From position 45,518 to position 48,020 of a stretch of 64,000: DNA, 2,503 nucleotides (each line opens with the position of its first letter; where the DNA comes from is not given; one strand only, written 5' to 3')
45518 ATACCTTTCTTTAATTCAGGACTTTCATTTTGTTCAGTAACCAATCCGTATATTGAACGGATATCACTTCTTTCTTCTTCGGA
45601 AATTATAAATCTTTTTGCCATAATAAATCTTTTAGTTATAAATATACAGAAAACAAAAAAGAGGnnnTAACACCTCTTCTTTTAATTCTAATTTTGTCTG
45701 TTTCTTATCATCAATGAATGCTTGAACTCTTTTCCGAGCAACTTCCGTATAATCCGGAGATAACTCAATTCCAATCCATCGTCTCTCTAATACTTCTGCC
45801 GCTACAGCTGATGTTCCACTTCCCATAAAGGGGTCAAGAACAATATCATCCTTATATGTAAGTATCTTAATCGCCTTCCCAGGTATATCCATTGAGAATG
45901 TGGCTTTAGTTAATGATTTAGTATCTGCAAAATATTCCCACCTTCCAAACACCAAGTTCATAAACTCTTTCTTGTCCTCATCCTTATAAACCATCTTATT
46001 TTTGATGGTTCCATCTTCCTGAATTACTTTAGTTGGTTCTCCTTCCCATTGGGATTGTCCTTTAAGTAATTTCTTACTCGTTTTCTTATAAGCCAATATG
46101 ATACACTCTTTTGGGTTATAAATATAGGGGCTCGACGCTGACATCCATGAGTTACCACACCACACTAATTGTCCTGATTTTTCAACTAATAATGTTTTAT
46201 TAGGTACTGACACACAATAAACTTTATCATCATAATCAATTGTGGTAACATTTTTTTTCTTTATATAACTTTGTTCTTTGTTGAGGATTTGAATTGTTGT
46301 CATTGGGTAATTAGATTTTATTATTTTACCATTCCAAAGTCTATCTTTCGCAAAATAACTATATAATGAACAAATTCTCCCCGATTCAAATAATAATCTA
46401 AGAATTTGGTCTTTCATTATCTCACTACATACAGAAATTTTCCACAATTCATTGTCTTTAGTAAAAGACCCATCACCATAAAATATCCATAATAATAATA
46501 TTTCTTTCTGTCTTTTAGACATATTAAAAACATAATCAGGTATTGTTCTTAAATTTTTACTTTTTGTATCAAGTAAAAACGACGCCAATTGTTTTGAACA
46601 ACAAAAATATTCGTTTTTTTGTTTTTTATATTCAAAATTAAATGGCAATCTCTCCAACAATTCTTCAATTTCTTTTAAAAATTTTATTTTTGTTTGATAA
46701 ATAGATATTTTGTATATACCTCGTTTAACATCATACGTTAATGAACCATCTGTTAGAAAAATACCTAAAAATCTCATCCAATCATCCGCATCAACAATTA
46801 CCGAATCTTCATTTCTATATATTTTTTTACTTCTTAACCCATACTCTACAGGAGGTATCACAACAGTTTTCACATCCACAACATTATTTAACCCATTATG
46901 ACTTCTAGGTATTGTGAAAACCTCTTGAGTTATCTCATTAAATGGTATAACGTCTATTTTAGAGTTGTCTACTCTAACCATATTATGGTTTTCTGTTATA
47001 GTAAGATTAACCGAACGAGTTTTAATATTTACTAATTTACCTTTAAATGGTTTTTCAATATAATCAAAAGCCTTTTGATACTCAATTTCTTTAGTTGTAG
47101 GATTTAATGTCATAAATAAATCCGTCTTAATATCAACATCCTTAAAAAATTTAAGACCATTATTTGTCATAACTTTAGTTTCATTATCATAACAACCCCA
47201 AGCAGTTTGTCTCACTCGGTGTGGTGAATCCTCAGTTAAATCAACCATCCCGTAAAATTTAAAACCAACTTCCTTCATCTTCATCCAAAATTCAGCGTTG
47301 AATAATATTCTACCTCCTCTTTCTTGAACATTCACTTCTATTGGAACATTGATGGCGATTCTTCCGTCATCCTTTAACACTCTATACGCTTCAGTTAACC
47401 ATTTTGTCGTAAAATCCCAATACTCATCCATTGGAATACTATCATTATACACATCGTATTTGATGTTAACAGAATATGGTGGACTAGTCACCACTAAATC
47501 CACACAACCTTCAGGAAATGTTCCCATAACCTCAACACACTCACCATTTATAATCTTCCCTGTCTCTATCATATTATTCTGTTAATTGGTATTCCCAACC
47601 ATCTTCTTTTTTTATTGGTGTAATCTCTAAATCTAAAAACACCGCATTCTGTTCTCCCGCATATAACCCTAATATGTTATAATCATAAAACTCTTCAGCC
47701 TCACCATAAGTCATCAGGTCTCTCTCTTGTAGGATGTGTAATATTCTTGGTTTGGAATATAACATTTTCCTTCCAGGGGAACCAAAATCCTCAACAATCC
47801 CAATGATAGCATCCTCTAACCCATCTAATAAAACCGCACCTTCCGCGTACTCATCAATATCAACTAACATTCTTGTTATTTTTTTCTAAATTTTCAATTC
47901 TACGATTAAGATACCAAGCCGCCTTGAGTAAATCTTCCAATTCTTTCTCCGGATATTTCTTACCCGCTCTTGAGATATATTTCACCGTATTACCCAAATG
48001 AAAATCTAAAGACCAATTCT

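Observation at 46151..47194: An intein with a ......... homing endonuclease splits an orphan DNA methyltransferase.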

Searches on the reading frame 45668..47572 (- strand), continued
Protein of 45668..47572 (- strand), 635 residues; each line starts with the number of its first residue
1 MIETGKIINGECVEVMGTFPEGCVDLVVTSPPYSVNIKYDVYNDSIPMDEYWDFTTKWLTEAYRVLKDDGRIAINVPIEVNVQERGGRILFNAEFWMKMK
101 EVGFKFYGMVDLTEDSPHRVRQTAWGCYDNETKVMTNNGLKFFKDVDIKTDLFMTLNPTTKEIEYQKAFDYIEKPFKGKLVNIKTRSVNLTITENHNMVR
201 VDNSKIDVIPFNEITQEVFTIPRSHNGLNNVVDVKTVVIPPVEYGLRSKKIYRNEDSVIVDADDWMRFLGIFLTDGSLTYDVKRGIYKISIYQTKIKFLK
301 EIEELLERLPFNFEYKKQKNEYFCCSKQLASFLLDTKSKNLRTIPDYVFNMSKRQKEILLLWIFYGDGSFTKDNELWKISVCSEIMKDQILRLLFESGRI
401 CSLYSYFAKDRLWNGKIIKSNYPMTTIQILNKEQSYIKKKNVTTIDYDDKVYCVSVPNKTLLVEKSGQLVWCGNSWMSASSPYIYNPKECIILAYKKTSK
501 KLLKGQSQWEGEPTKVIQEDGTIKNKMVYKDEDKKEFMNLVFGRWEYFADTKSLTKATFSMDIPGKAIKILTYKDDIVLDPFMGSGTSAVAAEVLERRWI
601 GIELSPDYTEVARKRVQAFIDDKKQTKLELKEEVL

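Call 18: get_annotated_region(hit=H9, flank=2000)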
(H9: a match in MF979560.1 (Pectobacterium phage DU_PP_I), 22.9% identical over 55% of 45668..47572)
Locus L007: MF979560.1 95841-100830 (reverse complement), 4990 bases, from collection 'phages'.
description: Pectobacterium phage DU_PP_I, complete genome.
organism: Pectobacterium phage DU_PP_I (NCBI taxid 2041488)
taxonomy: Viruses; Duplodnaviria; Heunggongvirae; Uroviricota; Caudoviricetes; Vequintavirinae; Certrevirus
host: Pectobacterium sp.; source: -; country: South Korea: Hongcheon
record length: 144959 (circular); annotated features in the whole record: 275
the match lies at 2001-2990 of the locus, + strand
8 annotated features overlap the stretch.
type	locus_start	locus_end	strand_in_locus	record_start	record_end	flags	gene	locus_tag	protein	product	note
CDS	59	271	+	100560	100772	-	-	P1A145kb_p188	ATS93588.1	hypothetical protein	-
CDS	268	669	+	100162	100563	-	-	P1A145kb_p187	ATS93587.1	hypothetical protein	-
CDS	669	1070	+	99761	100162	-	-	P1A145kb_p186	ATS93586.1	hypothetical protein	-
CDS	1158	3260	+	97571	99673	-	-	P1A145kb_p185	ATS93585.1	putative nucleotidyltransferase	-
CDS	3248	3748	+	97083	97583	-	-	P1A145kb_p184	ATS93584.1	hypothetical protein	-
CDS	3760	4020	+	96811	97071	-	-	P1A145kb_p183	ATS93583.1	hypothetical protein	-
CDS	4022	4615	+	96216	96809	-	-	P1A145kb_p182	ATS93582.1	hypothetical protein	-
CDS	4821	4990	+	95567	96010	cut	-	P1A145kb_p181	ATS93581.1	hypothetical protein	-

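Call 26: search_protein_families(library=phrogs, proteins=[window:45668-47572:-], max_evalue=0.001)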
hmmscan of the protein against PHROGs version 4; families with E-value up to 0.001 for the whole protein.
window:45668-47572:- (635 aa): 15 families
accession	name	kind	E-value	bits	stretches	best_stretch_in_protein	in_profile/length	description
phrog_67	-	other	2.7e-42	146.7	2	459-625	210-352/743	DNA methyltransferase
phrog_498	-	other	4.5e-24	85.9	2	465-629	297-432/633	DNA methyltransferase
phrog_3008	-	other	4.9e-16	59.7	1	565-623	160-218/244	DNA methyltransferase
phrog_6025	-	other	2.1e-14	54.6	1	3-74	10-81/192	DNA methyltransferase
phrog_12229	-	DNA, RNA and nucleotide metabolism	4.2e-11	43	2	441-484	438-482/577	ribonucleotide reductase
phrog_12517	-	unknown function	7.8e-11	42.7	1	574-622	105-153/316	-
phrog_18293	-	other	1.7e-10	41.9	1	568-623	59-114/119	methyltransferase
phrog_8769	-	other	2.8e-09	37.7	1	570-617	7-54/71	methyltransferase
phrog_85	-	DNA, RNA and nucleotide metabolism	2.1e-07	30.9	1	120-201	82-161/866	thymidylate synthase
phrog_12862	-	unknown function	7.3e-07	30.2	1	6-76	4-65/149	-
phrog_23148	-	unknown function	9.5e-07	30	1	566-618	96-148/165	-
phrog_23085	-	unknown function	9.9e-07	29.5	1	567-621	56-110/138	-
phrog_16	-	DNA, RNA and nucleotide metabolism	2.6e-06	26.9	1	521-627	818-920/986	DNA helicase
phrog_6952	-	other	9.7e-06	26.5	1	572-620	131-179/181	DNA methyltransferase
phrog_18146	-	other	1.4e-05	25.2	0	556-606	50-101/452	DNA methyltransferase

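Call 29: find_related_loci(query=window:45668-47572:-, collection=viral_contigs, flank=6000)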
Query window:45668-47572:- (635 aa) in viral_contigs; peptide patterns used: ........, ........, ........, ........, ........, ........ (x = any residue, [..] = any of these).
261 stretches matched a pattern; 250 encode a relative of the query (tblastn E <= 1e-3); the best 80 are kept; 80 distinct loci.
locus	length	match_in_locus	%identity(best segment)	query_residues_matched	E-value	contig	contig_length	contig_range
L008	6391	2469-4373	100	1-635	0e+0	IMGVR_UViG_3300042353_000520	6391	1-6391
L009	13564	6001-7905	100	1-635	0e+0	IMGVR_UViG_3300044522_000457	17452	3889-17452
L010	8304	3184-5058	90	1-625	0e+0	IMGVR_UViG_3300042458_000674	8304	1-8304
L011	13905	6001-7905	98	1-635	0e+0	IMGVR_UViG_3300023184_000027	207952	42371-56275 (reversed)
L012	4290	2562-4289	84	4-579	0e+0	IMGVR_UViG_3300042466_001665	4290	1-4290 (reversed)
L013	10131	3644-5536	68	1-631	0e+0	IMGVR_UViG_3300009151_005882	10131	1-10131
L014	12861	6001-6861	96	1-635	2e-98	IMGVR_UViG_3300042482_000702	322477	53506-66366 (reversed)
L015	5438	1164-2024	95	1-635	1e-97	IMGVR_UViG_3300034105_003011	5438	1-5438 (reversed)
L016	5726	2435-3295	88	1-635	7e-91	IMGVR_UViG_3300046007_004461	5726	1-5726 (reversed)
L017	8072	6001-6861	88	1-635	8e-91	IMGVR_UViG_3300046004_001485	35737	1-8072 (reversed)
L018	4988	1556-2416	87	1-635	2e-89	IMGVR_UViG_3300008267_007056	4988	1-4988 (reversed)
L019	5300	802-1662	87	1-635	2e-89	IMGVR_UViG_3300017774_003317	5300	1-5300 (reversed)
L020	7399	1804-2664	87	1-635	2e-89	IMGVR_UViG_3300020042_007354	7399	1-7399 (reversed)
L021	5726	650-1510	83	1-635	8e-88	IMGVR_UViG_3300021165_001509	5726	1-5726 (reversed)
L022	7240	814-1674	82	1-635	3e-86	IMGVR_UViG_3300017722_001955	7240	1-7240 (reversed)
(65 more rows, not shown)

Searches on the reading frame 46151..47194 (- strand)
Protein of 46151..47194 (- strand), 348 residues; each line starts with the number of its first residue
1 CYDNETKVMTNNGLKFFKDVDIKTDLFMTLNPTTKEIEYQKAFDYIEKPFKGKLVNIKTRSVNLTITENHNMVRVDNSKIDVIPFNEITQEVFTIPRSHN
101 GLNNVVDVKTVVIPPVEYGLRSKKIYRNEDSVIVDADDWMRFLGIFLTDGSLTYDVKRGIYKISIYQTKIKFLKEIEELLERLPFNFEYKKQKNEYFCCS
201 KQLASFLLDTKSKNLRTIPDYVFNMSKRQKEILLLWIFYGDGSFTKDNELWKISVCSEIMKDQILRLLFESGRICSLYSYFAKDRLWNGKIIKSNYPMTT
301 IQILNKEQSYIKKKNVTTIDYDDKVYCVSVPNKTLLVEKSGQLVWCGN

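Call 4: search_protein_families(library=pfam, proteins=[window:46151-47194:-], max_evalue=1)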
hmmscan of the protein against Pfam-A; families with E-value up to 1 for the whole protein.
window:46151-47194:- (348 aa): 3 families
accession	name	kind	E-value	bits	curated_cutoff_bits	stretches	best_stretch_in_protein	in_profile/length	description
PF14528.11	LAGLIDADG_3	-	2.1e-05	25.2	22.5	1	141-185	6-48/82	LAGLIDADG-like domain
PF14890.11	Intein_splicing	-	5.9e-05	23.4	35.8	1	29-333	25-143/155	Intein splicing domain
PF14527.11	LAGLIDADG_WhiA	-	6.9e-05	23.3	23.2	1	143-202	6-63/93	WhiA LAGLIDADG-like domain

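Call 5: search_protein_families(library=ncbifam, proteins=[window:46151-47194:-], max_evalue=1)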
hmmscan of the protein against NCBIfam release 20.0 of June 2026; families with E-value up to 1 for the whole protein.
window:46151-47194:- (348 aa): 4 families
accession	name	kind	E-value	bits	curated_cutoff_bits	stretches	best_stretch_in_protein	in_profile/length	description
NF011491.0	PRK14898.1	equivalog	1.4e-06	26.6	783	1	35-268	133-375/860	DNA-directed RNA polymerase subunit A''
TIGR01445.1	intein_Nterm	domain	0.0095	16.9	24.5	1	1-72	1-81/83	intein N-terminal splicing region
TIGR01443.1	intein_Cterm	domain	0.071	13.4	15.6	0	63-74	4-15/24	intein C-terminal splicing region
NF038098.1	GyrA_w_intein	exception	0.075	10.9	1850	1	209-281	316-390/1232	intein-containing DNA gyrase subunit A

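Call 6: search_solved_structures(query=window:46151-47194:-, max_evalue=1, show_alignments=3)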
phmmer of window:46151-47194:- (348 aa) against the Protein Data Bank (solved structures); distinct sequences matched with E-value up to 1: 1.
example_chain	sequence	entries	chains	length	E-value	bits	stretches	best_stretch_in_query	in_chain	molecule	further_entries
2cw7_A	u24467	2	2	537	4.7e-05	26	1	135-272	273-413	Endonuclease PI-PkoII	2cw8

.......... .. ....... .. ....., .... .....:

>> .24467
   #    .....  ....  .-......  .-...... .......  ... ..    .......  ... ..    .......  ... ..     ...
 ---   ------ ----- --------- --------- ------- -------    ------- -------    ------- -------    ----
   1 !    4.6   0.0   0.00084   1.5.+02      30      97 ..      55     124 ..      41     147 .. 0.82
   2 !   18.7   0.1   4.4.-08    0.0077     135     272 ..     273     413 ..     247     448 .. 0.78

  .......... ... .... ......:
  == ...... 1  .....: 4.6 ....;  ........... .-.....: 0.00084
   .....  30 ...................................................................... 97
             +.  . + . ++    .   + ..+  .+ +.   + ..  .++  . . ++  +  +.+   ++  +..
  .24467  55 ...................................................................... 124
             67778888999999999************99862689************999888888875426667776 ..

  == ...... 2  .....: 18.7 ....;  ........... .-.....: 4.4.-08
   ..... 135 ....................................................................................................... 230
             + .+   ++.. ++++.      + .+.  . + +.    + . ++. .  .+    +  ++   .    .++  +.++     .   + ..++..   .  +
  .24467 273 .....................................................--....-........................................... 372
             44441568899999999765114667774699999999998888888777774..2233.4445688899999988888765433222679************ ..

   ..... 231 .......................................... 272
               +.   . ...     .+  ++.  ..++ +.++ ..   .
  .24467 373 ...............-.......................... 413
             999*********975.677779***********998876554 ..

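Call 36: search_solved_structures(query=A1, max_evalue=0.001)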
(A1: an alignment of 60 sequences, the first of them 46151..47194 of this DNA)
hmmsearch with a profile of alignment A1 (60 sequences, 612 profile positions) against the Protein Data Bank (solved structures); distinct sequences matched with E-value up to 0.001: 27.
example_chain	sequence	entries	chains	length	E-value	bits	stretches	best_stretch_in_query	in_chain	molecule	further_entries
8s9n_A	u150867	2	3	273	2.9e-26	95.4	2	2-121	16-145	DNA cytosine-N4 methyltransferase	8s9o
8s9m_A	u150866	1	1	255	1.6e-25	93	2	519-606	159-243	DNA cytosine-N4 methyltransferase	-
2zie_A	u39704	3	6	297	3.7e-23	85.2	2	483-603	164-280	Putative modification methylase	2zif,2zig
6pbd_A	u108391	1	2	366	2.6e-21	79.1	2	522-604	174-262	Modification methylase CcrMI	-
1g60_A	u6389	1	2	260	9.6e-18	67.3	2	486-597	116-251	Adenine-specific Methyltransferase MboIIA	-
2cw7_A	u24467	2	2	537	1.3e-17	66.8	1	264-406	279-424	Endonuclease PI-PkoII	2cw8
8urk_A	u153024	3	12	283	5.6e-17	64.7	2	523-602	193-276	Methyltransferase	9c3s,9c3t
9c3u_A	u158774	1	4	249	7.6e-17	64.3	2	523-601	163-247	Methyltransferase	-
7qsu_A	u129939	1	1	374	7.2e-16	61.1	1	174-434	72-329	V-ATPase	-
7qss_A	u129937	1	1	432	1.3e-15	60.2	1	174-430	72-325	V-type ATP synthase alpha chain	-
1eg2_A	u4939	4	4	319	4.2e-14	55.2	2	15-113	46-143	MODIFICATION METHYLASE RSRI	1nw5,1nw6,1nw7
5hek_A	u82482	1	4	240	5.3e-14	54.9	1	511-606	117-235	Adenine specific DNA methyltransferase (DpnA)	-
1boo_A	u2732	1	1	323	1e-13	54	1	516-601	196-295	PROTEIN (N-4 CYTOSINE-SPECIFIC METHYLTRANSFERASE PVU II)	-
1nw8_A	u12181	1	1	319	1.1e-13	53.8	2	15-113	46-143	MODIFICATION METHYLASE RSRI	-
5hfj_A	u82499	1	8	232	1.4e-13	53.5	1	517-601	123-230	Adenine specific DNA methyltransferase (DpnA)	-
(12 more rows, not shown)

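Call 39: predict_structure(alignment_id=A1)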
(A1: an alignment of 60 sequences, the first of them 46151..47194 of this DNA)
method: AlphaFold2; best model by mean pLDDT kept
length: 348 residues; sequences in the alignment: 60
mean_pLDDT: 96.6   pTM: 0.93
mean pLDDT of the five models: 96.6, 96.3, 96.2, 96.2, 96.1
residues with pLDDT >= 90: 338; 70-90: 10; 50-70: 0; < 50: 0
segments of 3 or more residues with pLDDT < 50: none
pLDDT, mean of each block of 10 residues (from residue 1): 98 98 98 97 98 98 98 97 98 97 92 96 92 98 97 95 96 96 98 97 96 92 96 98 96 96 98 97 95 94 97 98 98 98 96
secondary structure, 60 per line:
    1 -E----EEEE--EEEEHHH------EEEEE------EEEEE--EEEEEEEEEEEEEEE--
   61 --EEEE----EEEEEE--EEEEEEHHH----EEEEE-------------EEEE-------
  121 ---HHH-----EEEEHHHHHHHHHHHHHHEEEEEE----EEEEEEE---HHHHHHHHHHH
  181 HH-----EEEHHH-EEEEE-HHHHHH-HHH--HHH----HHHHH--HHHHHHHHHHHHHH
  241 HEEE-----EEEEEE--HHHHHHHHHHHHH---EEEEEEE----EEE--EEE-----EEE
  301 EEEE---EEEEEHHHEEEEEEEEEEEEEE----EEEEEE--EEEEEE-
elements in order: E7-10 E13-16 E26-30 E37-41 E44-58 E63-66 E71-76 E79-84 E92-96 E110-113 E132-135 H136-149 E150-155 E160-166 H170-182 E188-190 E195-199 H201-206 H220-224 H227-241 E242-244 E250-255 H258-270 E274-280 E285-287 E290-292 E298-304 E308-312 E316-329 E334-339 E342-347

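Call 42: fold_search(model_id=the predicted structure, library=pdb)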
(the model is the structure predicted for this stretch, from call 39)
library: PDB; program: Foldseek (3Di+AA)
matches with E <= 10: 615; with E <= 0.001: 50
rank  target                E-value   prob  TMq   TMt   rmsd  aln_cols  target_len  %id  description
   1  7qsu                  1.6e-15  1.00  0.59  0.56   7.2       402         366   15  Crystal structure of homing endonuclease-associated TliVMA intein (C1A, d333-339) (released 2022-03-30)
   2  2cw7                  1.7e-14  1.00  0.59  0.41  10.1       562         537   14  Crystal structure of intein homing endonuclease II (released 2006-04-18)
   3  7qss                  9.9e-13  1.00  0.60  0.50   6.9       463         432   13  Crystal structure of homing endonuclease-associated TliVMA intein (C1A) (released 2022-03-30)
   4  7qst                  1.2e-12  1.00  0.57  0.55   7.5       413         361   13  Crystal structure of homing endonuclease-associated PhoVMA intein (C1A) (released 2022-03-30)
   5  1vde_A                1.0e-11  1.00  0.50  0.42  21.9       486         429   10  PI-SCEI, A HOMING ENDONUCLEASE WITH PROTEIN SPLICING ACTIVITY (released 1998-04-08)
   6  1dq3                  2.4e-11  1.00  0.60  0.48   7.1       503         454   10  CRYSTAL STRUCTURE OF AN ARCHAEAL INTEIN-ENCODED HOMING ENDONUCLEASE PI-PFUI (released 2000-07-05)
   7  1ef0_A                4.0e-11  1.00  0.51  0.43  20.2       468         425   10  CRYSTAL STRUCTURE OF PI-SCEI MINIPRECURSOR (released 2000-06-07)
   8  1vde_B                7.0e-11  1.00  0.51  0.44   9.1       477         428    9  PI-SCEI, A HOMING ENDONUCLEASE WITH PROTEIN SPLICING ACTIVITY (released 1998-04-08)
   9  1dfa                  2.3e-10  1.00  0.53  0.47   8.8       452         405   11  CRYSTAL STRUCTURE OF PI-SCEI IN C2 SPACE GROUP (released 1999-12-08)
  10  1lwt_A                9.6e-10  1.00  0.54  0.44  21.0       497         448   11  Crystal structure of the intein homing endonuclease PI-SceI bound to its substrate DNA (Ca2+ free) (released 2002-09-27)
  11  1um2_A                1.2e-09  1.00  0.51  0.44  20.7       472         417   10  Crystal Structure of the Vma1-Derived Endonuclease with the Ligated Extein Segment (released 2004-09-22)
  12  1lws_A                1.6e-09  1.00  0.53  0.45  20.5       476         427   10  Crystal structure of the intein homing endonuclease PI-SceI bound to its recognition sequence (released 2002-09-27)
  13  1ef0_B                7.4e-09  1.00  0.47  0.42  20.9       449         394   10  CRYSTAL STRUCTURE OF PI-SCEI MINIPRECURSOR (released 2000-06-07)
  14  1um2_B                1.4e-08  1.00  0.50  0.43  21.0       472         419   10  Crystal Structure of the Vma1-Derived Endonuclease with the Ligated Extein Segment (released 2004-09-22)
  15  1jva_B                1.6e-08  1.00  0.51  0.43  10.2       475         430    9  CRYSTAL STRUCTURE OF THE VMA1-DERIVED ENDONUCLEASE BEARING THE N AND C EXTEIN PROPEPTIDES (released 2002-08-29)
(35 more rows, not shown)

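Call 77: search_protein_representatives(protein=window:46151-47194:-)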
Query: 348 residues. Proteins with E-value up to 0.001 (for the whole library): 6048; up to 1e-10: 2919; up to 1e-30: 115. The best 150 are listed.
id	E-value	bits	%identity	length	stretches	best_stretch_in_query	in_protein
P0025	1.0e-148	511.5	64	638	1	1-348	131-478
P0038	2.6e-125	434.6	82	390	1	1-235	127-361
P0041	1.2e-100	353.4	49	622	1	1-348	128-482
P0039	7.1e-92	324.7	46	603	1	1-348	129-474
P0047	3.9e-81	289.3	43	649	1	1-348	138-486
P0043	4.0e-81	289.3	44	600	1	1-348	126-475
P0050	4.2e-73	262.9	41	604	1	1-348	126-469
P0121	2.0e-71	257.4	41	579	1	1-348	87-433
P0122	1.0e-70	255.1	30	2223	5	1-348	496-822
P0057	3.5e-69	250.0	42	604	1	1-348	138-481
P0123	4.9e-61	223.3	32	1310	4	1-348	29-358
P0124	1.8e-60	221.4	31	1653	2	1-348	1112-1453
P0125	1.5e-57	211.8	30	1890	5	130-347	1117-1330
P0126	4.8e-57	210.1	29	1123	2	1-348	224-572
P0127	1.5e-55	205.3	29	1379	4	1-348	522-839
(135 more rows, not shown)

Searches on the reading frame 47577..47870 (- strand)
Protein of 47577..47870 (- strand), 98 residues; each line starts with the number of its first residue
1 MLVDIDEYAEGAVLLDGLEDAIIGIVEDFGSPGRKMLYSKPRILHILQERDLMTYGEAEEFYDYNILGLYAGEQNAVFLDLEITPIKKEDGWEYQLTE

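Call 60: search_protein_families(library=padloc, proteins=[window:47577-47870:-], max_evalue=0.01)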
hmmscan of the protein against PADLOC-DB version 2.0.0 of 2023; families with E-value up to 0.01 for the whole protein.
window:47577-47870:- (98 aa): 0 families

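Call 61: search_protein_families(library=phrogs, proteins=[window:47577-47870:-], max_evalue=0.001)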
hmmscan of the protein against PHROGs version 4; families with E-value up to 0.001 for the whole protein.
window:47577-47870:- (98 aa): 1 family
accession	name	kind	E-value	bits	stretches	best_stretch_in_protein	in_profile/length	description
phrog_13182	-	unknown function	5.6e-17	63.1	1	5-80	78-151/166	-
